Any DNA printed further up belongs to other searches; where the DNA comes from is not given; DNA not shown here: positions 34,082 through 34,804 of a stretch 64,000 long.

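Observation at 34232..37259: Candidate new system: soluble TPR histidine kinase -> receiver-DUF5678 -> retropepsin-like protease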

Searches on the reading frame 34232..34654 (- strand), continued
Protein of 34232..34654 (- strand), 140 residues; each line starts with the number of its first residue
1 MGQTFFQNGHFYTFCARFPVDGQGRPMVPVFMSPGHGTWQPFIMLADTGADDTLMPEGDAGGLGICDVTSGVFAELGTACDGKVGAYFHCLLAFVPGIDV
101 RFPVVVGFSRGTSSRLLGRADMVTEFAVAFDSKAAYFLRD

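Call 29: find_related_loci(query=A4, collection=metagenome_contigs, flank=4000)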
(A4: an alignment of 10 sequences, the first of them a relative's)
Query A4 (143 aa) in metagenome_contigs; peptide patterns used: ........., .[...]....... (x = any residue, [..] = any of these).
344 stretches matched a pattern; 29 encode a relative of the query (tblastn E <= 1e-3); 29 distinct loci.
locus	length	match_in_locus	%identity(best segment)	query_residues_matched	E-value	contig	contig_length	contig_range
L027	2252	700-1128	100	1-143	6e-100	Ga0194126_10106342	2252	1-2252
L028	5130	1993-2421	100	1-143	3e-96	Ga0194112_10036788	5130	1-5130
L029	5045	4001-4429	62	1-143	1e-57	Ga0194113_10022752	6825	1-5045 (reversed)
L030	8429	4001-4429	62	1-143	3e-57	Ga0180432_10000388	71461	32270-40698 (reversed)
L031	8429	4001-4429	63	1-143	2e-56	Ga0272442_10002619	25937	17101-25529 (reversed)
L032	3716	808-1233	65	1-142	4e-56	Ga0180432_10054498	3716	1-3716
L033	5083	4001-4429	60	1-143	4e-54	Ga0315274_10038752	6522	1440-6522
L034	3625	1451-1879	59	1-143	2e-53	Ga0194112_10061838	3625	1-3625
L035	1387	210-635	60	1-143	4e-55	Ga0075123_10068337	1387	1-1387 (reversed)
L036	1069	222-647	61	1-142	1e-55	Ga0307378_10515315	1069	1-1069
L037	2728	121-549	57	1-143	2e-52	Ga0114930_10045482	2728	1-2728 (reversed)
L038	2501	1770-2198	55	1-143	2e-51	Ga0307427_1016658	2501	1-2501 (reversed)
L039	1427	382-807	58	1-142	3e-52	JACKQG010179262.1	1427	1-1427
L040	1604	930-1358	56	1-143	3e-51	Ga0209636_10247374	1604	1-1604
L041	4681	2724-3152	55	1-143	5e-50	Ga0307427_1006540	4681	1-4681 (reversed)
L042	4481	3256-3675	54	4-143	4e-49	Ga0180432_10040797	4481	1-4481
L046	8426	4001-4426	57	1-143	5e-47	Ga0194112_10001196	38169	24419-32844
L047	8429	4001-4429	52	1-143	1e-46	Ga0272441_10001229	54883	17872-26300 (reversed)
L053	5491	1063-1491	50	1-143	1e-42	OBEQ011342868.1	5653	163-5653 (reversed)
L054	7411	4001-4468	51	1-143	2e-38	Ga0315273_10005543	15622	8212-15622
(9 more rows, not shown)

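Call 31: predict_structure(alignment_id=A3)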
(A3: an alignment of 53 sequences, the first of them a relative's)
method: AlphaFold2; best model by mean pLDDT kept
length: 140 residues; sequences in the alignment: 53
mean_pLDDT: 91.7   pTM: 0.84
mean pLDDT of the five models: 91.7, 91.0, 90.8, 88.9, 88.6
residues with pLDDT >= 90: 94; 70-90: 43; 50-70: 2; < 50: 1
segments of 3 or more residues with pLDDT < 50: none
pLDDT, mean of each block of 10 residues (from residue 1): 73 90 92 92 94 97 96 95 96 90 96 94 88 88
secondary structure, 60 per line:
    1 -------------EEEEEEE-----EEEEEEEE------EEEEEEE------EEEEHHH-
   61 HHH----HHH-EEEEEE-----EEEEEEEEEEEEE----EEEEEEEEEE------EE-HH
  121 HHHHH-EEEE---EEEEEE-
elements in order: E14-20 E26-33 E40-46 E53-56 E72-77 E83-95 E100-109 H119-125 E127-130 E134-139

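Call 35: fold_search(model_id=the predicted structure, library=pdb)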
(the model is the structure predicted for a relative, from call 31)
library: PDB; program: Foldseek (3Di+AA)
matches with E <= 10: 621; with E <= 0.001: 22
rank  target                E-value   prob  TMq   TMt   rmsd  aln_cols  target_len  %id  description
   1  5c9f_A                6.7e-06  1.00  0.69  0.73   2.6       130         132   19  Crystal structure of a retropepsin-like aspartic protease from Rickettsia conorii (released 2015-10-14)
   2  5c9b_A                2.1e-05  1.00  0.62  0.68   3.7       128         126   16  Crystal structure of a retropepsin-like aspartic protease from Rickettsia conorii (released 2015-10-14)
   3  5c9b_B                2.9e-05  1.00  0.57  0.62   4.2       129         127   17  Crystal structure of a retropepsin-like aspartic protease from Rickettsia conorii (released 2015-10-14)
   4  4ydg_B                3.6e-05  1.00  0.49  0.59   4.1       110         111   15  Crystal structure of compound 10 in complex with HTLV-1 Protease (released 2016-02-03)
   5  5c9d_B                7.8e-05  1.00  0.65  0.74   3.2       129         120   20  Crystal structure of a retropepsin-like aspartic protease from Rickettsia conorii (released 2015-10-14)
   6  5c9b_C                7.8e-05  1.00  0.61  0.67   3.6       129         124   16  Crystal structure of a retropepsin-like aspartic protease from Rickettsia conorii (released 2015-10-14)
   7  6oot_A                8.2e-05  1.00  0.50  0.68   3.6       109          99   24  HIV-1 Protease NL4-3 L89V, L90M Mutant in complex with darunavir (released 2019-08-21)
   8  4ydg_A                9.1e-05  1.00  0.47  0.58   4.8       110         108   15  Crystal structure of compound 10 in complex with HTLV-1 Protease (released 2016-02-03)
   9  9zvr_A                1.2e-04  1.00  0.48  0.59   4.6       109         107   16  Crystal structure of HTLV-1 protease bound to darunavir at 2.1 angstroms with truncated flaps (released 2026-01-21)
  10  2b7f_A                1.5e-04  1.00  0.54  0.63   3.9       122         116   17  Crystal structure of human T-cell leukemia virus protease, a novel target for anti-cancer design (released 2005-12-06)
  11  4njt_A                1.9e-04  1.00  0.46  0.61   4.1       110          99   26  Crystal structure of multidrug-resistant clinical isolate A02 HIV-1 protease in complex with darunavir (released 2014-04-02)
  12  1fmb                  2.6e-04  1.00  0.49  0.64   3.5       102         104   20  EIAV PROTEASE COMPLEXED WITH THE INHIBITOR HBY-793 (released 1996-10-14)
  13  9zye_A                2.6e-04  1.00  0.46  0.59   4.5       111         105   15  Crystal structure of HTLV-1 protease bound to UMass6 at 2.7 angstroms with truncated flaps (released 2026-01-21)
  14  1fgc_C                2.7e-04  1.00  0.49  0.66   3.2       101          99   23  STRUCTURAL IMPLICATIONS OF DRUG RESISTANT MUTANTS OF HIV-1 PROTEASE: HIGH RESOLUTION CRYSTAL STRUCTURES OF THE MUTANT  (released 2001-06-01)
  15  5c9b_D                3.0e-04  1.00  0.60  0.71   4.1       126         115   16  Crystal structure of a retropepsin-like aspartic protease from Rickettsia conorii (released 2015-10-14)
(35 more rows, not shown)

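Call 46: search_protein_families(library=padloc, proteins=[window:34232-34654:-, L018:2419-2826:+, L018:2830-3240:+], max_evalue=0.1)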
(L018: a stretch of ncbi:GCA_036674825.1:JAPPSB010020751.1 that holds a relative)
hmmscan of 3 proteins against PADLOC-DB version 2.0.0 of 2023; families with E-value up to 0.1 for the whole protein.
window:34232-34654:- (140 aa): 0 families

L018:2419-2826:+ (135 aa): 0 families

L018:2830-3240:+ (136 aa): 2 families
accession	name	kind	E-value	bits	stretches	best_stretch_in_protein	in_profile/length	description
PDLC04692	PDC-M52B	-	0.0014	16.2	1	22-61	25-64/139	-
PDLC04405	PDC-M08B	-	0.041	11.9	1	38-64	29-55/127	-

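Call 53: search_protein_families(library=pfam, proteins=[L053:2881-3174:+, L053:2963-3589:+, L053:3722-4357:+, L053:1538-2743:+, L014:5574-6857:+, L018:3547-4230:+], max_evalue=0.1)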
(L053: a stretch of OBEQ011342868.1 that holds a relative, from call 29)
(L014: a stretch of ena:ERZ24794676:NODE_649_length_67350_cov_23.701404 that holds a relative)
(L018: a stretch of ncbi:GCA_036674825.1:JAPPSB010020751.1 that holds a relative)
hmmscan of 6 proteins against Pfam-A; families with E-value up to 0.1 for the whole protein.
L053:2881-3174:+ (97 aa): 1 family
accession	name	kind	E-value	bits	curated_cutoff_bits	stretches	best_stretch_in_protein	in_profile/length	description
PF18929.5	DUF5678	-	4.5e-08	33.2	23.2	1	33-68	1-36/49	Family of unknown function (DUF5678)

L053:2963-3589:+ (208 aa): 1 family
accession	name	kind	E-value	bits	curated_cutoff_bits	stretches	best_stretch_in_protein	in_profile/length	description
PF13650.11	Asp_protease_2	-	0.047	14.8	24.3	1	100-148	8-57/90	Aspartyl protease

L053:3722-4357:+ (211 aa): 2 families
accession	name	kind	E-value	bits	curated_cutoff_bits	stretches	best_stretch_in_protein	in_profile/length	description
PF13676.11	TIR_2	-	6.7e-06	27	28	1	8-140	2-110/122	TIR domain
PF01582.25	TIR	-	0.012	15.9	21.3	1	4-96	1-84/179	TIR domain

L053:1538-2743:+ (401 aa): 14 families
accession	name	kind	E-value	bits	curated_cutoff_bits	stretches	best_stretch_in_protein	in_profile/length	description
PF13646.12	HEAT_2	-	9.8e-62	205.7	27.7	5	36-120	1-87/88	HEAT repeats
PF03130.22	HEAT_PBS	-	1.7e-45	148.6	20.9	7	81-107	1-27/27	PBS lyase HEAT-like repeat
PF02985.28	HEAT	-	8.7e-34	112.8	23.5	4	135-153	9-27/31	HEAT repeat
PF13513.12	HEAT_EZ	-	5.8e-28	97.3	27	3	48-92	1-55/55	HEAT-like repeat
PF00514.29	Arm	-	1.9e-16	59.9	20.6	1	61-92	8-39/41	Armadillo/beta-catenin-like repeat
PF12717.13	Cnd1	-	5.3e-16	59.5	26.4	0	67-123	23-85/162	non-SMC mitotic condensation complex subunit 1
PF25786.1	HEAT_GCN1_C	-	9.1e-14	52.2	27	0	36-89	29-91/151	GCN1-like, C-terminal HEAT repeats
PF25151.1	TPR_Trm732_C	-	1.4e-06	28.7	27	0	34-75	96-138/159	Trm732, C-terminal TPR repeats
PF24714.1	TOR1L1_N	-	1.6e-06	28.1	43.3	0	35-62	212-239/281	TORTIFOLIA1 N-terminal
PF11791.14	Aconitase_B_N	-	0.00023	21.6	25.8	0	236-275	81-118/153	Aconitate B N-terminal domain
PF25767.1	ARM_TBCD_2nd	-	0.00026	20.9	29.7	0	34-62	77-105/245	Tubulin-specific chaperone D-like, ARM repeats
PF21581.3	SCD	-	0.0038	17.9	27.5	0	131-158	35-62/75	Stromalin conservative domain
PF01602.26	Adaptin_N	-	0.0061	15.6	37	0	38-93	83-142/524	Adaptin N terminal region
PF12755.13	Vac14_Fab1_bd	-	0.0084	17.1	22.1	0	281-318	29-66/97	Vacuolar 14 Fab1-binding region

L014:5574-6857:+ (427 aa): 4 families
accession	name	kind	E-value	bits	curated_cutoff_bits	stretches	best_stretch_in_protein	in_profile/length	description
PF13581.12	HATPase_c_2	-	1.9e-21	76.8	27.4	1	295-424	3-127/127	Histidine kinase-like ATPase domain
PF01740.26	STAS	-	1.1e-11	44.9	22.6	1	20-110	11-102/106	STAS domain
PF13466.11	STAS_2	-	4.5e-07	30.4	29.2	1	24-101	3-79/80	STAS domain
PF02518.31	HATPase_c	-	7e-07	30.1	26.4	1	323-410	5-86/111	Histidine kinase-, DNA gyrase B-, and HSP90-like ATPase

L018:3547-4230:+ (227 aa): 1 family
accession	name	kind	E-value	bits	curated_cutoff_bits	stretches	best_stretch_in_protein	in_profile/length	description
PF06160.17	EzrA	-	0.039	12.7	39.6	0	40-100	382-443/557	Septation ring formation regulator, EzrA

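Call 59: search_protein_families(library=pfam, proteins=[L046:2494-3387:+, L047:2408-3403:+, L028:3-1379:+, L042:810-2633:+, L054:1879-3384:+, L031:2014-3387:+, L033:2035-3387:+], max_evalue=0.001)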
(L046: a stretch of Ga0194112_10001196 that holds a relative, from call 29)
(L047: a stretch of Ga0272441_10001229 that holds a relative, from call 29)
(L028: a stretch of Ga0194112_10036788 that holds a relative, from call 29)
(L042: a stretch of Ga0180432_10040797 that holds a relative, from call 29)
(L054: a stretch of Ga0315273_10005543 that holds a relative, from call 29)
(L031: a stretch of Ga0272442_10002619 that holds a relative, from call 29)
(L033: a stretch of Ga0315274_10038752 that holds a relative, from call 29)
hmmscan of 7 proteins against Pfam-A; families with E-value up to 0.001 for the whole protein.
L046:2494-3387:+ (297 aa): 2 families
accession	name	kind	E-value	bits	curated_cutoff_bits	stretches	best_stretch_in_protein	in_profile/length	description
PF02518.31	HATPase_c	-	4.1e-28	98.5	26.4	1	184-290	2-110/111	Histidine kinase-, DNA gyrase B-, and HSP90-like ATPase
PF13581.12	HATPase_c_2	-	6.6e-08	33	27.4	1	183-267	27-112/127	Histidine kinase-like ATPase domain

L047:2408-3403:+ (331 aa): 2 families
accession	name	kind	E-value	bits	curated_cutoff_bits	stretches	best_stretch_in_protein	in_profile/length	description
PF02518.31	HATPase_c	-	8.3e-24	84.6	26.4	1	211-319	2-110/111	Histidine kinase-, DNA gyrase B-, and HSP90-like ATPase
PF13581.12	HATPase_c_2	-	1.5e-06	28.7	27.4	1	196-302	30-116/127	Histidine kinase-like ATPase domain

L028:3-1379:+ (458 aa): 6 families
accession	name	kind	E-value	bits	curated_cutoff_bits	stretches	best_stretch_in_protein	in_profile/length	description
PF02518.31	HATPase_c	-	5.5e-29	101.3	26.4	1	343-450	2-109/111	Histidine kinase-, DNA gyrase B-, and HSP90-like ATPase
PF13581.12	HATPase_c_2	-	4.7e-07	30.3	27.4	1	343-428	28-112/127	Histidine kinase-like ATPase domain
PF13424.12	TPR_12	-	2.1e-06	28.3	30.1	0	1-62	20-77/77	Tetratricopeptide repeat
PF13374.12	TPR_10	-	2.6e-06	27.7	27.5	1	29-63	1-35/42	Tetratricopeptide repeat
PF24575.1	TPR_Slam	-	0.00033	21.5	35.2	0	6-29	62-85/104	Surface lipoprotein assembly modifier, N-terminal TPR repeats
PF00512.31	HisKA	-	0.00035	21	26.9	0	246-297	9-61/66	His Kinase A (phospho-acceptor) domain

L042:810-2633:+ (607 aa): 21 families
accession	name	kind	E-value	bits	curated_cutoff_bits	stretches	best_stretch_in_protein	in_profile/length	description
PF13414.12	TPR_11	-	2.8e-40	136.2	26.8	4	209-245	1-37/42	TPR repeat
PF00515.34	TPR_1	-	6.5e-40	133.8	27.8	4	203-235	2-34/34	Tetratricopeptide repeat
PF07719.23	TPR_2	-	4.4e-37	123.6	27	3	203-235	2-34/34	Tetratricopeptide repeat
PF02518.31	HATPase_c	-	5.5e-28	98.1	26.4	1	492-599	2-109/111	Histidine kinase-, DNA gyrase B-, and HSP90-like ATPase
PF13181.12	TPR_8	-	9.7e-28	94.4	25.7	1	208-235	7-34/34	Tetratricopeptide repeat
PF13428.12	TPR_14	-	1.2e-26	90.9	23.5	1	202-244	1-43/44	Tetratricopeptide repeat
PF13432.12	TPR_16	-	1.8e-26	92.6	32.7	3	174-236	3-65/65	Tetratricopeptide repeat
PF13431.12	TPR_17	-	1e-25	88.2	24.4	0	156-188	1-33/34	Tetratricopeptide repeat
PF13424.12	TPR_12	-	1.6e-22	79.9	30.1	2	204-265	5-74/77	Tetratricopeptide repeat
PF13371.12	TPR_9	-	1.9e-20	73.1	35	3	182-236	9-63/73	Tetratricopeptide repeat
PF14559.12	TPR_19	-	1.3e-17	64.3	25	2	212-277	1-66/68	Tetratricopeptide repeat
PF13176.12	TPR_7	-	8.2e-14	50.9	27.9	0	205-236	2-35/36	Tetratricopeptide repeat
PF13374.12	TPR_10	-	2.1e-11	43.9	27.5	0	276-299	8-31/42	Tetratricopeptide repeat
PF12895.13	ANAPC3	-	1.4e-10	41.7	27.2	1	250-328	3-80/82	Anaphase-promoting complex, cyclosome, subunit 3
PF24575.1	TPR_Slam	-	1.6e-10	41.8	35.2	0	62-103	43-84/104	Surface lipoprotein assembly modifier, N-terminal TPR repeats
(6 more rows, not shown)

L054:1879-3384:+ (501 aa): 19 families
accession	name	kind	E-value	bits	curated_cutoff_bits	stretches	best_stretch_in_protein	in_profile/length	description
PF02518.31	HATPase_c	-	5.9e-27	94.7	26.4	1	386-494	2-110/111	Histidine kinase-, DNA gyrase B-, and HSP90-like ATPase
PF13424.12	TPR_12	-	6.6e-23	81.1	30.1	3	96-161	3-76/77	Tetratricopeptide repeat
PF07719.23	TPR_2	-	7.8e-22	76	27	2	131-162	2-33/34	Tetratricopeptide repeat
PF00515.34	TPR_1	-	1.4e-20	72.6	27.8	2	132-162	3-33/34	Tetratricopeptide repeat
PF13432.12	TPR_16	-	1.2e-16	61.2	32.7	2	105-164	6-65/65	Tetratricopeptide repeat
PF13371.12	TPR_9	-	3.7e-15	56.1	35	1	111-167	10-66/73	Tetratricopeptide repeat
PF13414.12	TPR_11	-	1.4e-14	53.9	26.8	2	145-178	9-42/42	TPR repeat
PF13428.12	TPR_14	-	4.7e-13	48.8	23.5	2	132-171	3-42/44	Tetratricopeptide repeat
PF13181.12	TPR_8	-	1.6e-11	43.9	25.7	0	135-162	6-33/34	Tetratricopeptide repeat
PF13431.12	TPR_17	-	1.2e-10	41.2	24.4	1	119-151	2-34/34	Tetratricopeptide repeat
PF14559.12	TPR_19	-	8.5e-10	39.3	25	1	110-167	5-62/68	Tetratricopeptide repeat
PF13176.12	TPR_7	-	2.2e-09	37.1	27.9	0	137-165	6-34/36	Tetratricopeptide repeat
PF13374.12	TPR_10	-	5.3e-09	36.3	27.5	0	99-125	5-31/42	Tetratricopeptide repeat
PF13581.12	HATPase_c_2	-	2.1e-08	34.7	27.4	1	365-475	13-114/127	Histidine kinase-like ATPase domain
PF13174.12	TPR_6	-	3.6e-05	24.6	26.3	0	169-194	5-30/33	Tetratricopeptide repeat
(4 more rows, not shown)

L031:2014-3387:+ (457 aa): 15 families
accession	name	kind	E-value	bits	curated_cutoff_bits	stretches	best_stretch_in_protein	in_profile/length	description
PF02518.31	HATPase_c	-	3.2e-24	85.9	26.4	1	346-450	2-110/111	Histidine kinase-, DNA gyrase B-, and HSP90-like ATPase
PF00515.34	TPR_1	-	1.8e-12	46.9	27.8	1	124-155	1-32/34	Tetratricopeptide repeat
PF07719.23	TPR_2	-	3.4e-12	45.9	27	1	124-156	1-33/34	Tetratricopeptide repeat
PF13414.12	TPR_11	-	2.2e-10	40.5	26.8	1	107-138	11-42/42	TPR repeat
PF13371.12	TPR_9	-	2.5e-10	40.7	35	1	138-200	9-71/73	Tetratricopeptide repeat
PF13581.12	HATPase_c_2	-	2.6e-08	34.4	27.4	1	347-424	29-109/127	Histidine kinase-like ATPase domain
PF13181.12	TPR_8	-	2.6e-08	33.8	25.7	0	125-155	2-32/34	Tetratricopeptide repeat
PF13432.12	TPR_16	-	8.9e-08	32.9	32.7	1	99-156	6-63/65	Tetratricopeptide repeat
PF13428.12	TPR_14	-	1.3e-07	32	23.5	0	90-127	1-38/44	Tetratricopeptide repeat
PF13424.12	TPR_12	-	2e-06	28.3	30.1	0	88-121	43-76/77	Tetratricopeptide repeat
PF23914.1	TPR_CcmH_CycH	-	5.4e-06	26.8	42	0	63-128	57-125/158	Cytochrome c-type biogenesis protein H TPR domain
PF14559.12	TPR_19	-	7.2e-06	26.7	25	1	107-156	8-57/68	Tetratricopeptide repeat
PF13431.12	TPR_17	-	1.3e-05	25.5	24.4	0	113-145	2-34/34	Tetratricopeptide repeat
PF13176.12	TPR_7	-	0.00024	21.4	27.9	0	105-124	14-35/36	Tetratricopeptide repeat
PF12895.13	ANAPC3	-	0.00042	21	27.2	0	34-115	4-81/82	Anaphase-promoting complex, cyclosome, subunit 3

L033:2035-3387:+ (450 aa): 17 families
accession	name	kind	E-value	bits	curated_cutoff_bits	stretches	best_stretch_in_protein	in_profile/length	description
PF02518.31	HATPase_c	-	9.8e-26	90.8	26.4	1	335-442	2-109/111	Histidine kinase-, DNA gyrase B-, and HSP90-like ATPase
PF13371.12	TPR_9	-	9.9e-16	58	35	2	94-147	10-63/73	Tetratricopeptide repeat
PF07719.23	TPR_2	-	4.1e-15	55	27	1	114-146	2-34/34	Tetratricopeptide repeat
PF00515.34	TPR_1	-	2.1e-14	53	27.8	2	114-146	2-34/34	Tetratricopeptide repeat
PF13424.12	TPR_12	-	3e-13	50.2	30.1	1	80-143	4-75/77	Tetratricopeptide repeat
PF13414.12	TPR_11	-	1.5e-09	37.8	26.8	1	92-127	7-42/42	TPR repeat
PF13181.12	TPR_8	-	2.2e-09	37.2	25.7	0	118-146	6-34/34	Tetratricopeptide repeat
PF13428.12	TPR_14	-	4e-09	36.7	23.5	0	115-152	3-40/44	Tetratricopeptide repeat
PF13581.12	HATPase_c_2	-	7.1e-08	33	27.4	1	336-420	29-112/127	Histidine kinase-like ATPase domain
PF13176.12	TPR_7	-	4.6e-06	26.7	27.9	0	92-112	12-32/36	Tetratricopeptide repeat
PF13432.12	TPR_16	-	5.2e-06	27.2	32.7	0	119-180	3-64/65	Tetratricopeptide repeat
PF13431.12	TPR_17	-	6.6e-06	26.4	24.4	0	102-134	2-34/34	Tetratricopeptide repeat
PF14559.12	TPR_19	-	7.4e-05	23.4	25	1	93-147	5-59/68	Tetratricopeptide repeat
PF00512.31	HisKA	-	0.00018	22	26.9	1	233-290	4-62/66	His Kinase A (phospho-acceptor) domain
PF03704.23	BTAD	-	0.00019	22.2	22.1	1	24-141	10-124/146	Bacterial transcriptional activator domain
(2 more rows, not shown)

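Call 79: find_encoding_contigs(protein=P0141, flank=3000, max_places=2)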
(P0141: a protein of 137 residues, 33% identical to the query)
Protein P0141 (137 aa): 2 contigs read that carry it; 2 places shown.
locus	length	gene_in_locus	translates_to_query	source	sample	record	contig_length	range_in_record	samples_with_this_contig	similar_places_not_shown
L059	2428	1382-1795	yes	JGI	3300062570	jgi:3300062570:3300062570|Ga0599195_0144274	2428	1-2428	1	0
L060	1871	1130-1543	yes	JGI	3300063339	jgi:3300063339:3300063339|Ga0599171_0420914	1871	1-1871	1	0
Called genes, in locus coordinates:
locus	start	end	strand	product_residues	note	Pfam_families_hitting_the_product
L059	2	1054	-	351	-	?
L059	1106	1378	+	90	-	PF18929:DUF5678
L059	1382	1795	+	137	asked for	PF13650:Asp_protease_2 (weak)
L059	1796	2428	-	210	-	?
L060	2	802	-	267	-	?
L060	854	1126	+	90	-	PF18929:DUF5678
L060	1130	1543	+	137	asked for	PF13650:Asp_protease_2 (weak)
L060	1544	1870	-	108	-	?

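Call 80: find_related_loci(query=A4, collection=viral_contigs, flank=4000)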
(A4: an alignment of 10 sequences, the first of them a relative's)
Query A4 (143 aa) in viral_contigs; peptide patterns used: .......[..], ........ (x = any residue, [..] = any of these).
38 stretches matched a pattern, but none encodes a relative of the query by tblastn (E <= 1e-3).
